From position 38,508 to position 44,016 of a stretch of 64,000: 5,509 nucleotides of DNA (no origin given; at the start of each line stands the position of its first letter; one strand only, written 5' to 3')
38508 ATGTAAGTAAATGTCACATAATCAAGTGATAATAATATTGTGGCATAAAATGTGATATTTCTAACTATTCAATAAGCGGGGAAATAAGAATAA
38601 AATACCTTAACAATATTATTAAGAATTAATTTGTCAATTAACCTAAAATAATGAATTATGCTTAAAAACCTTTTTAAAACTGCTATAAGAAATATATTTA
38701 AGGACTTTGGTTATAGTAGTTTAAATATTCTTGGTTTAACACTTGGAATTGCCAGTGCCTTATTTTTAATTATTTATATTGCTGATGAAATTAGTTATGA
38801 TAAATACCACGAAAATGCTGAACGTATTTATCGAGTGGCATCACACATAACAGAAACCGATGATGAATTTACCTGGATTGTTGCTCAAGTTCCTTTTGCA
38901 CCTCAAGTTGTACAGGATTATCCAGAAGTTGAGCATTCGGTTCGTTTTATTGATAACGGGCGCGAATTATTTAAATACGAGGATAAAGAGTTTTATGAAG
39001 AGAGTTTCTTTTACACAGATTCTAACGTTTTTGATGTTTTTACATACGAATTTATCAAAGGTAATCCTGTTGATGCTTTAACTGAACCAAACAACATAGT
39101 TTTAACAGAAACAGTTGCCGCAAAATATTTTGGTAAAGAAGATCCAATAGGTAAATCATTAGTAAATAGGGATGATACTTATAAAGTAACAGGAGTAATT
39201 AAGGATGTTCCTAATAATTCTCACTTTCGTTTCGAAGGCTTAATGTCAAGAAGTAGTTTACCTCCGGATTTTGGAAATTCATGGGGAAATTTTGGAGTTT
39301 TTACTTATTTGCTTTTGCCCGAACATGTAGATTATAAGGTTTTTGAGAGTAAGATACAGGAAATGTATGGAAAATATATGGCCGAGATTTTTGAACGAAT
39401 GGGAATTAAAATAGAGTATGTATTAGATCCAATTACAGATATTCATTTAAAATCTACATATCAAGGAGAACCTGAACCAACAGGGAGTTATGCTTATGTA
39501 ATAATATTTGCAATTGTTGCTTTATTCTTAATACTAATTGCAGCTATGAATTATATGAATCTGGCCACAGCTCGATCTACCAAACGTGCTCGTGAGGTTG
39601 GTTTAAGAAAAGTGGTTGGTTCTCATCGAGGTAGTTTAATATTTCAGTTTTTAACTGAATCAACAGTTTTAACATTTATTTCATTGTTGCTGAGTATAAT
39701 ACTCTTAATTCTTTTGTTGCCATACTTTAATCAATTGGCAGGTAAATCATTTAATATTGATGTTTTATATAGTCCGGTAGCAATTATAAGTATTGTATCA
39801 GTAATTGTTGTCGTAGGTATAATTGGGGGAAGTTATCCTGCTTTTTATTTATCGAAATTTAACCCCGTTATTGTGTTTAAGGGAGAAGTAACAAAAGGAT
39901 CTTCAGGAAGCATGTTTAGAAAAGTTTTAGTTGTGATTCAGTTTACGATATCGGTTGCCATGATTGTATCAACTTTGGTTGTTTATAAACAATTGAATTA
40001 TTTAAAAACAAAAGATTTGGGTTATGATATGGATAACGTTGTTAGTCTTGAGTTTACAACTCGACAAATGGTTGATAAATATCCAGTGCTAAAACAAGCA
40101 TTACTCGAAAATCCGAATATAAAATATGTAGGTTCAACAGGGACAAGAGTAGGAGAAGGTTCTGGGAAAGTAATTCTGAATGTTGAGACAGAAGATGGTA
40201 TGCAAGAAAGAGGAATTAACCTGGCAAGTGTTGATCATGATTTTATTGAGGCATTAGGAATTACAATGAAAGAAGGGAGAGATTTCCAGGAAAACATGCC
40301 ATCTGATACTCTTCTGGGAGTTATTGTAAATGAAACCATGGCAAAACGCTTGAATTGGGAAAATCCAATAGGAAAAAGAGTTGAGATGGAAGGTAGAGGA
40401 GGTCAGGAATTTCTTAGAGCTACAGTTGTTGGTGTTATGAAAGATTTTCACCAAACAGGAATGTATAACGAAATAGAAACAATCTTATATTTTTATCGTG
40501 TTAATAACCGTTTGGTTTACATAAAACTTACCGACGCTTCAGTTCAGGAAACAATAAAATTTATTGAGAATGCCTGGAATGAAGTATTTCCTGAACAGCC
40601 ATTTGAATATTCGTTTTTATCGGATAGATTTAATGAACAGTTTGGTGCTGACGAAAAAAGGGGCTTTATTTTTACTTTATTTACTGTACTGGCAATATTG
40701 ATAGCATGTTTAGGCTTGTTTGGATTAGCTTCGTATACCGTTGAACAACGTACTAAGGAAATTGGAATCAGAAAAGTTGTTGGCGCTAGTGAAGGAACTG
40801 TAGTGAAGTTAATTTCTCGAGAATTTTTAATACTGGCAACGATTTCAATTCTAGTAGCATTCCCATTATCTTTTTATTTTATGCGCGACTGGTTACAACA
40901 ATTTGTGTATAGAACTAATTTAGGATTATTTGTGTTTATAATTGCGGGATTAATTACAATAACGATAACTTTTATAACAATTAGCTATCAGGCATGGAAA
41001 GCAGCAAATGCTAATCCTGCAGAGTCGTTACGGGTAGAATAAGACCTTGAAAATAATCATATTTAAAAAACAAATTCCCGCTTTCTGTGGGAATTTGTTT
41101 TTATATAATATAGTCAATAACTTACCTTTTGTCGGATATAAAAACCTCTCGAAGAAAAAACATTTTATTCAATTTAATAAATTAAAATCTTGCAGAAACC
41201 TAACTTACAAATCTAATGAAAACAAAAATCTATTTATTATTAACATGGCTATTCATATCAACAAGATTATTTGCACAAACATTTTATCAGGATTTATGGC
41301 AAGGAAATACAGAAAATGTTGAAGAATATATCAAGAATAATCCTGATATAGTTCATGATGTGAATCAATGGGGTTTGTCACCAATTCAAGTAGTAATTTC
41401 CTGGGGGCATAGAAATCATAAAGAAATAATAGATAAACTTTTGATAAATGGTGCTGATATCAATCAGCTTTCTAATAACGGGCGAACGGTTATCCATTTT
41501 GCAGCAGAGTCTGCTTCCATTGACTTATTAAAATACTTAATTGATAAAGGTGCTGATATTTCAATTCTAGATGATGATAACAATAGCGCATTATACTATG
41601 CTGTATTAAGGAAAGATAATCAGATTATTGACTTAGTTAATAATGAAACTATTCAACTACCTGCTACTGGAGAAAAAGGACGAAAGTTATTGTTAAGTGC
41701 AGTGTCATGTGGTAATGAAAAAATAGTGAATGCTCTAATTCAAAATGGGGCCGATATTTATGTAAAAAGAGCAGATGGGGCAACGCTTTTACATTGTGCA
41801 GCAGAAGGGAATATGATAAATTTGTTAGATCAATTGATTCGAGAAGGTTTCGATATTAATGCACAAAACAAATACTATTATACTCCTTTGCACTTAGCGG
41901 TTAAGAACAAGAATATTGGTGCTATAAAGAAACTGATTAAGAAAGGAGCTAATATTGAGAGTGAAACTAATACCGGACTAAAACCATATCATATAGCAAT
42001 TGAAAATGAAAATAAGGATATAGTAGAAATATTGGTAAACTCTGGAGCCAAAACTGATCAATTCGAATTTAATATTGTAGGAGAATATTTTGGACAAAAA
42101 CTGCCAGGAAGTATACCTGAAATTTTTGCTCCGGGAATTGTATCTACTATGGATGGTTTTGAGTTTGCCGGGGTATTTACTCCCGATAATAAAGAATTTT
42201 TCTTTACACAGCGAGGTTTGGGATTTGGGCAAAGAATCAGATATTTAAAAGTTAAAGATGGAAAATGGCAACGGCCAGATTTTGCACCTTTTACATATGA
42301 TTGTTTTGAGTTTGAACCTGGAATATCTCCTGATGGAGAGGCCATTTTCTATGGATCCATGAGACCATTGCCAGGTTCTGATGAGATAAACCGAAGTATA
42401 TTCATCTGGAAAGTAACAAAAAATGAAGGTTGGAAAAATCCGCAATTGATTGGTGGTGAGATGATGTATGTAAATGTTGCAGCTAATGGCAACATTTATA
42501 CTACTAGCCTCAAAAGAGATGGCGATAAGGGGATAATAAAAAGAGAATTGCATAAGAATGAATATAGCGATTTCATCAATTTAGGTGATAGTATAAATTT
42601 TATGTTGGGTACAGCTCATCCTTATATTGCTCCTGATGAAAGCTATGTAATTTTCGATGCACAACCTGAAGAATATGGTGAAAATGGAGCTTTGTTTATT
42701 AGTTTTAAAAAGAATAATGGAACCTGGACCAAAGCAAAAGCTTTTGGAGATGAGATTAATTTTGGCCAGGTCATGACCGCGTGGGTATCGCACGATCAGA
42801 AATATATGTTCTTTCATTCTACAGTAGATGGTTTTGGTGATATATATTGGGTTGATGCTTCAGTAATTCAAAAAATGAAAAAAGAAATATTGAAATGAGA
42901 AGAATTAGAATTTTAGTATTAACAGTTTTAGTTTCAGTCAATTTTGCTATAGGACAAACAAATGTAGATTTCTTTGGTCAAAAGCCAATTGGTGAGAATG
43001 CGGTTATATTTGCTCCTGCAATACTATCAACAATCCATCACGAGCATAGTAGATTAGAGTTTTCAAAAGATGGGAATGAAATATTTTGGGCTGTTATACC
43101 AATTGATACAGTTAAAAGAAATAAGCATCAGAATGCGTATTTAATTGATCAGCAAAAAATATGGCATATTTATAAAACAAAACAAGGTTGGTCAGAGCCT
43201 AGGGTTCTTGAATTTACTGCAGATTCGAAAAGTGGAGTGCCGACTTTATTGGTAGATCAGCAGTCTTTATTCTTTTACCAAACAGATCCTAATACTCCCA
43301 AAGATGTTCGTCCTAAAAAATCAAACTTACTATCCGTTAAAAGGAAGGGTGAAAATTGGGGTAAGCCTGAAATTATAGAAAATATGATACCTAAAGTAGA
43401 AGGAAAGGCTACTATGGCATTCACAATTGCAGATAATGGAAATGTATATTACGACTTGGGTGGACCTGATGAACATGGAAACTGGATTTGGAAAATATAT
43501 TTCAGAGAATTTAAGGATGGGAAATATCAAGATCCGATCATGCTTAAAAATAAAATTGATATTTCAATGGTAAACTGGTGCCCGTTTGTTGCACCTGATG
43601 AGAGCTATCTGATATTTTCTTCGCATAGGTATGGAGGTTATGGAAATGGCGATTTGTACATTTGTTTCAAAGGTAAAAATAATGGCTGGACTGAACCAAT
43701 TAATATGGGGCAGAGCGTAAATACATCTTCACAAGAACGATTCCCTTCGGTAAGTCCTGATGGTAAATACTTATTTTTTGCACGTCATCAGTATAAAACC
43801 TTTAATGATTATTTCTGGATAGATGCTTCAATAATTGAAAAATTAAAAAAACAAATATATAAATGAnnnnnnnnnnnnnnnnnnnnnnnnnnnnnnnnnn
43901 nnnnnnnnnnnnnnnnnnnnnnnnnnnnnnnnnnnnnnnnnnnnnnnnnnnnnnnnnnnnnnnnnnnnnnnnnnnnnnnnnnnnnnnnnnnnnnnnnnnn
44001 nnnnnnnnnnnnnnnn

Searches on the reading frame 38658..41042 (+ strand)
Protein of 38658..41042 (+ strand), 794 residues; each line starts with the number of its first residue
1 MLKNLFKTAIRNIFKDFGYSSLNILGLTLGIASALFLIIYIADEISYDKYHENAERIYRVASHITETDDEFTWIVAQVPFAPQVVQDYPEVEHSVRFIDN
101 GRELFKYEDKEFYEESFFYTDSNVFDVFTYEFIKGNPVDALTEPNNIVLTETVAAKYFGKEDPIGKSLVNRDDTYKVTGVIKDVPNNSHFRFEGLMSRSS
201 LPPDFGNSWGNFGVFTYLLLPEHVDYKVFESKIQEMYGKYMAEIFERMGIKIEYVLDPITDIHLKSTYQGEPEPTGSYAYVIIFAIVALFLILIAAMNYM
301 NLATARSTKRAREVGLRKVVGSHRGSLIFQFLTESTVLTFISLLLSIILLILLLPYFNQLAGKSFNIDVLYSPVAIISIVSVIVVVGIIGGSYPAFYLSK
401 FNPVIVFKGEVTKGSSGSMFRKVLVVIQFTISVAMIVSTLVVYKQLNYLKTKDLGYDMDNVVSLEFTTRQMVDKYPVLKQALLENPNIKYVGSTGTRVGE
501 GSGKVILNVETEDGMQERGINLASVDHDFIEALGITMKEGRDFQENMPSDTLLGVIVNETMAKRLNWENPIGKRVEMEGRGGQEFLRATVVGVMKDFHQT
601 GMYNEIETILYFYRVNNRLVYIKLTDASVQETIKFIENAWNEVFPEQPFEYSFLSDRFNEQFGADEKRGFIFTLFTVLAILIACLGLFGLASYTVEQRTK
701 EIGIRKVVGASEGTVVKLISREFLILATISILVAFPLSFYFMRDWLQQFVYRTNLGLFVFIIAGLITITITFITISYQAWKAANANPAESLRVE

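Call 4: search_protein_families(library=pfam, proteins=[window:38658-41042:+])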
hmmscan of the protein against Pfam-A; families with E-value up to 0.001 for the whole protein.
window:38658-41042:+ (794 aa): 2 families
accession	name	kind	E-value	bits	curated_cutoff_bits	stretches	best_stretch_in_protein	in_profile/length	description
PF12704.14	MacB_PCD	-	6.6e-32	111.9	27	2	20-234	1-205/207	MacB-like periplasmic core domain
PF02687.27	FtsX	-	3.9e-28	98.4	25.5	2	286-403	2-120/120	FtsX-like permease C-terminal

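Call 11: search_protein_families(library=ncbifam, proteins=[window:38658-41042:+], max_evalue=0.00001)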
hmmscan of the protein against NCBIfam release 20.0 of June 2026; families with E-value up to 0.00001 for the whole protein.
window:38658-41042:+ (794 aa): 3 families
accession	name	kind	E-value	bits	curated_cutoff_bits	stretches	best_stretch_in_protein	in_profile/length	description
TIGR03434.1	ADOP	subfamily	1.4e-88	297.9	622.3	1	281-794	271-803/803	ADOP family duplicated permease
NF038008.1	ABC_perm_DarB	equivalog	6.6e-37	126.8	700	2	258-777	250-769/777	darobactin export ABC transporter permease subunit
NF007826.0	PRK10535.1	equivalog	7.2e-15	54.3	966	1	282-405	523-643/648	macrolide ABC transporter ATP-binding protein/permease MacB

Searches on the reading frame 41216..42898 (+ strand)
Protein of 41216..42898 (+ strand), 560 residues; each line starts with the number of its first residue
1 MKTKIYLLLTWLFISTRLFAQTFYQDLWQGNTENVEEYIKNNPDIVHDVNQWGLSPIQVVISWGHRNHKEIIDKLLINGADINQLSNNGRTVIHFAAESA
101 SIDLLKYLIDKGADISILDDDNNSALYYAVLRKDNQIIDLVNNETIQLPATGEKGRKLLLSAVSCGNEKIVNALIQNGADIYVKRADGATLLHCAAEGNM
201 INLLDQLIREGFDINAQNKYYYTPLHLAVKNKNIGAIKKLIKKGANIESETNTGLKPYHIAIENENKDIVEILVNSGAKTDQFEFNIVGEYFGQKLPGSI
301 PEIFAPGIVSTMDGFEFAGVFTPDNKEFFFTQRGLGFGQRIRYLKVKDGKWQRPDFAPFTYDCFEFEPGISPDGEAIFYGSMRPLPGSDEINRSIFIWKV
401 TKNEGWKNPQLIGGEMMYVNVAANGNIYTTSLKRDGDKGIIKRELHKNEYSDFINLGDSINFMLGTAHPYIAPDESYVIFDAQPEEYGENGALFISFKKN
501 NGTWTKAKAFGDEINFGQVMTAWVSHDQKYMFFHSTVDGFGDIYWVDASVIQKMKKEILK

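Call 4: search_protein_families(library=pfam, proteins=[window:41216-42898:+])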
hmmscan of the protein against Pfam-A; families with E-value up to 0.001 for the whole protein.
window:41216-42898:+ (560 aa): 6 families
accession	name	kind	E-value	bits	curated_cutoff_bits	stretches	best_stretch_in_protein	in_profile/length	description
PF12796.13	Ank_2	-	8e-37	126.1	27.3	3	192-281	1-87/90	Ankyrin repeats (3 copies)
PF00023.36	Ank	-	1.6e-34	116.5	21.1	2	88-119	1-32/33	Ankyrin repeat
PF13606.12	Ank_3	-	6.3e-33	109.1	22.3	2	88-116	1-29/30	Ankyrin repeat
PF13637.12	Ank_4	-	6.8e-31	106.1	22.7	4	93-137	1-45/50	Ankyrin repeats (many copies)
PF13857.12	Ank_5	-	6.3e-21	74.7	27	2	207-261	1-56/56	Ankyrin repeats (many copies)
PF23745.1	ANK_LRRK2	-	2.5e-08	34.3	27.5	0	156-243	32-115/130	LRRK2 ANK repeat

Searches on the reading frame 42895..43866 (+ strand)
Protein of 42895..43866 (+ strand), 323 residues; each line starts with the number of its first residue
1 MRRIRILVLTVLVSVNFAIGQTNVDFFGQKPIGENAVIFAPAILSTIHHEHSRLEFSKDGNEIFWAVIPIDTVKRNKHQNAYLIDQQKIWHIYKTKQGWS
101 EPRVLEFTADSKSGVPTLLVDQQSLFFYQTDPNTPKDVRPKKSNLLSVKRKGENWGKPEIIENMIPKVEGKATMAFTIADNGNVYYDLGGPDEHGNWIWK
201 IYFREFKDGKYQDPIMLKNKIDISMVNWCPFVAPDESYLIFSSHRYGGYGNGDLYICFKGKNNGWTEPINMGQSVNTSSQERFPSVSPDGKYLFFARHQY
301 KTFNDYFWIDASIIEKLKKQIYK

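Call 10: search_protein_families(library=pfam, proteins=[window:42895-43866:+])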
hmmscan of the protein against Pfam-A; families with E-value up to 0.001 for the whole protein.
window:42895-43866:+ (323 aa): 1 family
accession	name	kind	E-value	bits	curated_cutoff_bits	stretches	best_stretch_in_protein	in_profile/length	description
PF07676.18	PD40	-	6.2e-10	39.2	20.9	1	272-297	2-27/38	WD40-like Beta Propeller Repeat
